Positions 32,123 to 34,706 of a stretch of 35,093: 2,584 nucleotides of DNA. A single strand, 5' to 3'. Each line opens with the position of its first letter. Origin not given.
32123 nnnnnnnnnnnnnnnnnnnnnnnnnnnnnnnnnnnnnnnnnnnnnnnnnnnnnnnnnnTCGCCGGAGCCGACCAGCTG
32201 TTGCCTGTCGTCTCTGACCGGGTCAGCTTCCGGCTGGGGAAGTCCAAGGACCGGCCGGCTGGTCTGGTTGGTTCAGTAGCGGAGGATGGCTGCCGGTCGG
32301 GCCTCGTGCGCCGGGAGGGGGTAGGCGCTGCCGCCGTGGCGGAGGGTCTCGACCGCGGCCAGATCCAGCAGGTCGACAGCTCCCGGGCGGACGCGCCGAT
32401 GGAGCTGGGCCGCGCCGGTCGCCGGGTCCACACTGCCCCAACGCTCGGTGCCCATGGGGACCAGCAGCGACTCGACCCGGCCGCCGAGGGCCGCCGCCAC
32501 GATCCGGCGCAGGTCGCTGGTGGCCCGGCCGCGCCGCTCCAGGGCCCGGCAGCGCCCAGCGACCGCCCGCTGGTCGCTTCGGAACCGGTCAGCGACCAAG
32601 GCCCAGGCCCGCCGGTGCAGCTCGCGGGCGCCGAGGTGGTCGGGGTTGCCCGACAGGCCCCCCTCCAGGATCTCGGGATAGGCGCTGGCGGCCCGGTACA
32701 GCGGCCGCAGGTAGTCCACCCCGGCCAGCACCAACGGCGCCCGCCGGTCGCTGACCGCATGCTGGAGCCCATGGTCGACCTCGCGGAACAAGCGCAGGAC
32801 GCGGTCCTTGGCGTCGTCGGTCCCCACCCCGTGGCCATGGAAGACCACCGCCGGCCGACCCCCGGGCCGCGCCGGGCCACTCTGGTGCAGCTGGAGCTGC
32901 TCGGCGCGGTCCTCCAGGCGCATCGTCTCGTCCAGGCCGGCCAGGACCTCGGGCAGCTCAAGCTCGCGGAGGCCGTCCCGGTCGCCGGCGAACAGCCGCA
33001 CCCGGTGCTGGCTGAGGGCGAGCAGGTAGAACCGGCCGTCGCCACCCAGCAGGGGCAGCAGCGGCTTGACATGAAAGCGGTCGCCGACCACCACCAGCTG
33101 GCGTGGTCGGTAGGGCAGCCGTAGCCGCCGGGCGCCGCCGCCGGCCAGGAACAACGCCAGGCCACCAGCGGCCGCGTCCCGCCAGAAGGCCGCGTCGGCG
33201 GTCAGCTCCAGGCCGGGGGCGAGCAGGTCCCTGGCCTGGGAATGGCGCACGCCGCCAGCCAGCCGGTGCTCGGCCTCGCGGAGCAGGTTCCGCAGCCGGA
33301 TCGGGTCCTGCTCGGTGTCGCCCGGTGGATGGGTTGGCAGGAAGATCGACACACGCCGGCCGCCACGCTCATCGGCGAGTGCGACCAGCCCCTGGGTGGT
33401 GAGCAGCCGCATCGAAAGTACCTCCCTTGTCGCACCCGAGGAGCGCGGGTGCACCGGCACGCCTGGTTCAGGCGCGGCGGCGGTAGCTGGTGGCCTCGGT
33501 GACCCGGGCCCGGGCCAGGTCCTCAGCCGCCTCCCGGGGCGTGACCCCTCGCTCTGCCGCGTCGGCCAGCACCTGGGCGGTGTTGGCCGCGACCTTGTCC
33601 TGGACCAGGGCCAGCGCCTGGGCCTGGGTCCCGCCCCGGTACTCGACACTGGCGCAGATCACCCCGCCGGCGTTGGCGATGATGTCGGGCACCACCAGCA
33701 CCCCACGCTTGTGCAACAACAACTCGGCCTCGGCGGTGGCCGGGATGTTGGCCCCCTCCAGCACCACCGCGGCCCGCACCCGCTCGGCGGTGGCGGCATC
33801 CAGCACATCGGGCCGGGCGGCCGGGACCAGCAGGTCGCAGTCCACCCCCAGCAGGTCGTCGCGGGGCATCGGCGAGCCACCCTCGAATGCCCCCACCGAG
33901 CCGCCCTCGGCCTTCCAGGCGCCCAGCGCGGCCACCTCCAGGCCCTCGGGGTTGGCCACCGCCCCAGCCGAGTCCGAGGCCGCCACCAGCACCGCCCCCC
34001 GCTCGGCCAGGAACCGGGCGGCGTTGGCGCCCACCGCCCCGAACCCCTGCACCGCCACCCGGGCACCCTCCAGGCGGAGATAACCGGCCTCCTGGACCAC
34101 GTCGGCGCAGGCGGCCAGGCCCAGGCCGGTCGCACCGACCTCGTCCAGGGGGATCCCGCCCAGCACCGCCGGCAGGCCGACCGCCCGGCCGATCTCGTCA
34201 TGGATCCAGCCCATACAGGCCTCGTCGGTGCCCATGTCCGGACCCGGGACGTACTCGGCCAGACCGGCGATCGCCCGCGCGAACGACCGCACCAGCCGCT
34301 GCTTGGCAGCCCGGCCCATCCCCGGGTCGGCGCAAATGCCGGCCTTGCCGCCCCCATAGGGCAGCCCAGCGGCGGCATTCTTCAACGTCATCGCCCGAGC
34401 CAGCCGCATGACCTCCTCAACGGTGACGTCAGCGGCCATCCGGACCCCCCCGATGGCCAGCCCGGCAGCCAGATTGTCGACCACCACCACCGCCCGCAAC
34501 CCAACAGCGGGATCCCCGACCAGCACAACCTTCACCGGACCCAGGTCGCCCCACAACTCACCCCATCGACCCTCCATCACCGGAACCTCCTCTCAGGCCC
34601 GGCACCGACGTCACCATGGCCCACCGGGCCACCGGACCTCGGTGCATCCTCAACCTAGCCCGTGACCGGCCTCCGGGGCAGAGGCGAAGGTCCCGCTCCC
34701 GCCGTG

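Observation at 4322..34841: Recurrent 14-bp palindromic box GGGnC-N4-GnCCC, mostly as pairs 22-24 bp apart, about 70-90 nt upstream of start codons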

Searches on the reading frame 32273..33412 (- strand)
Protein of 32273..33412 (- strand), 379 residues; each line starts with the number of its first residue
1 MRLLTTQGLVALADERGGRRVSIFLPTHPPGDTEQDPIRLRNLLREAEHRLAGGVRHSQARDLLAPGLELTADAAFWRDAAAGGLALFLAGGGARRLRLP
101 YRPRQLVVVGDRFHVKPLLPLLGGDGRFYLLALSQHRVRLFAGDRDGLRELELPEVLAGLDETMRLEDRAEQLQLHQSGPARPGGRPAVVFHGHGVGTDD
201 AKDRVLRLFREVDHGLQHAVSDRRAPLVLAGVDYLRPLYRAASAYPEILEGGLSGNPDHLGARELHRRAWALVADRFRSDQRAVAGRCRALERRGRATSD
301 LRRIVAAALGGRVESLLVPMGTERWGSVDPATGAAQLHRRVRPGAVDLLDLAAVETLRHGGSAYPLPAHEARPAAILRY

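Call 8: search_protein_families(library=pfam, proteins=[window:32273-33412:-])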
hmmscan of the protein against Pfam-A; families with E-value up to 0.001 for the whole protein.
window:32273-33412:- (379 aa): 5 families
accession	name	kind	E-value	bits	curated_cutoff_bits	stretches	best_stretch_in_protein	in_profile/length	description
PF18849.6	baeRF_family7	-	2.5e-41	141.7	27.2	1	128-274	1-143/144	Bacterial archaeo-eukaryotic release factor family 7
PF18845.6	baeRF_family3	-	3.8e-38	131.9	31.5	1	127-312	1-168/168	Bacterial archaeo-eukaryotic release factor family 3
PF18848.6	baeRF_family6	-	1.3e-25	91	27.5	1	127-274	2-148/149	Bacterial archaeo-eukaryotic release factor family 6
PF18855.6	baeRF_family11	-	8.3e-15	55.8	27.2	1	129-272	5-132/139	Bacterial archaeo-eukaryotic release factor family 11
PF18851.6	baeRF_family8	-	8.7e-15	55.3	27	1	128-278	4-138/141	Bacterial archaeo-eukaryotic release factor family 8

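Call 18: find_encoding_contigs(protein=window:32273-33412:-, flank=10000, max_places=4)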
Protein window:32273-33412:- (379 aa): 23 contigs read that carry it; 4 places shown.
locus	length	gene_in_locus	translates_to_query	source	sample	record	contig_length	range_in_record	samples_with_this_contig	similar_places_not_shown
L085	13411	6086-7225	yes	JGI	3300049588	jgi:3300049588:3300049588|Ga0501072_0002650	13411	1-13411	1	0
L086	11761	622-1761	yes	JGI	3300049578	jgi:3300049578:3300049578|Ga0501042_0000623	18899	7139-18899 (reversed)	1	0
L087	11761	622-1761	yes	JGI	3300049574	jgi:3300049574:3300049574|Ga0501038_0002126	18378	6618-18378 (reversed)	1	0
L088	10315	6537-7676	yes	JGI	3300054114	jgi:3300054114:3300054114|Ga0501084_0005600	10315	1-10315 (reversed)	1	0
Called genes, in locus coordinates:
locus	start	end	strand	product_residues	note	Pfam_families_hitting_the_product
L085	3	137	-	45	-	?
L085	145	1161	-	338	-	PF02779:Transket_pyr, PF02780:Transketolase_C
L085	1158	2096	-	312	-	PF00676:E1_dh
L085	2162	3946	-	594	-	PF00501:AMP-binding, PF13193:AMP-binding_C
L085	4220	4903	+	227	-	PF00571:CBS, PF04972:BON (weak)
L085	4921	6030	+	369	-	PF02812:ELFV_dehydrog_N, PF00208:ELFV_dehydrog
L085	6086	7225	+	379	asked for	PF18845:baeRF_family3, PF18848:baeRF_family6, PF18849:baeRF_family7, PF18851:baeRF_family8, PF18855:baeRF_family11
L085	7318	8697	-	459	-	PF00156:Pribosyltran, PF14681:UPRTase (weak)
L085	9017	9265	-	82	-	-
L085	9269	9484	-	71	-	PF08940:DUF1918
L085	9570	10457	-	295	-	-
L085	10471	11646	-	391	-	PF02163:Peptidase_M50, PF00571:CBS (faint)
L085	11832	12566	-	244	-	-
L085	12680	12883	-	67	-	-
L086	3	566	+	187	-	?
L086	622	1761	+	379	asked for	PF18845:baeRF_family3, PF18848:baeRF_family6, PF18849:baeRF_family7, PF18851:baeRF_family8, PF18855:baeRF_family11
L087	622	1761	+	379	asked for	PF18845:baeRF_family3, PF18848:baeRF_family6, PF18849:baeRF_family7, PF18851:baeRF_family8, PF18855:baeRF_family11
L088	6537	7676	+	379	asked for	PF18845:baeRF_family3, PF18848:baeRF_family6, PF18849:baeRF_family7, PF18851:baeRF_family8, PF18855:baeRF_family11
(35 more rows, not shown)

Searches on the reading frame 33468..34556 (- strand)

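Call 40: search_protein_families(library=pfam, proteins=[window:33468-34556:-], max_evalue=0.01)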
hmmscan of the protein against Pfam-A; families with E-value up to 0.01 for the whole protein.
window:33468-34556:- (362 aa): 4 families
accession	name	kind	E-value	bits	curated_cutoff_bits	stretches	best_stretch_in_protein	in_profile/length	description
PF00208.27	ELFV_dehydrog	-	9.4e-54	183.1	23.4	1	133-359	1-240/241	Glutamate/Leucine/Phenylalanine/Valine dehydrogenase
PF02812.23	ELFV_dehydrog_N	-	2.1e-24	86.1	25.3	1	20-122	21-127/129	Glu/Leu/Phe/Val dehydrogenase, dimerisation domain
PF05088.18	Bac_GDH_CD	-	0.0015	17.5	22.8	1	257-305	399-447/497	Bacterial NAD-glutamate dehydrogenase, catalytic domain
PF00899.27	ThiF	-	0.0074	15.9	28.1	0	153-187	9-43/238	ThiF family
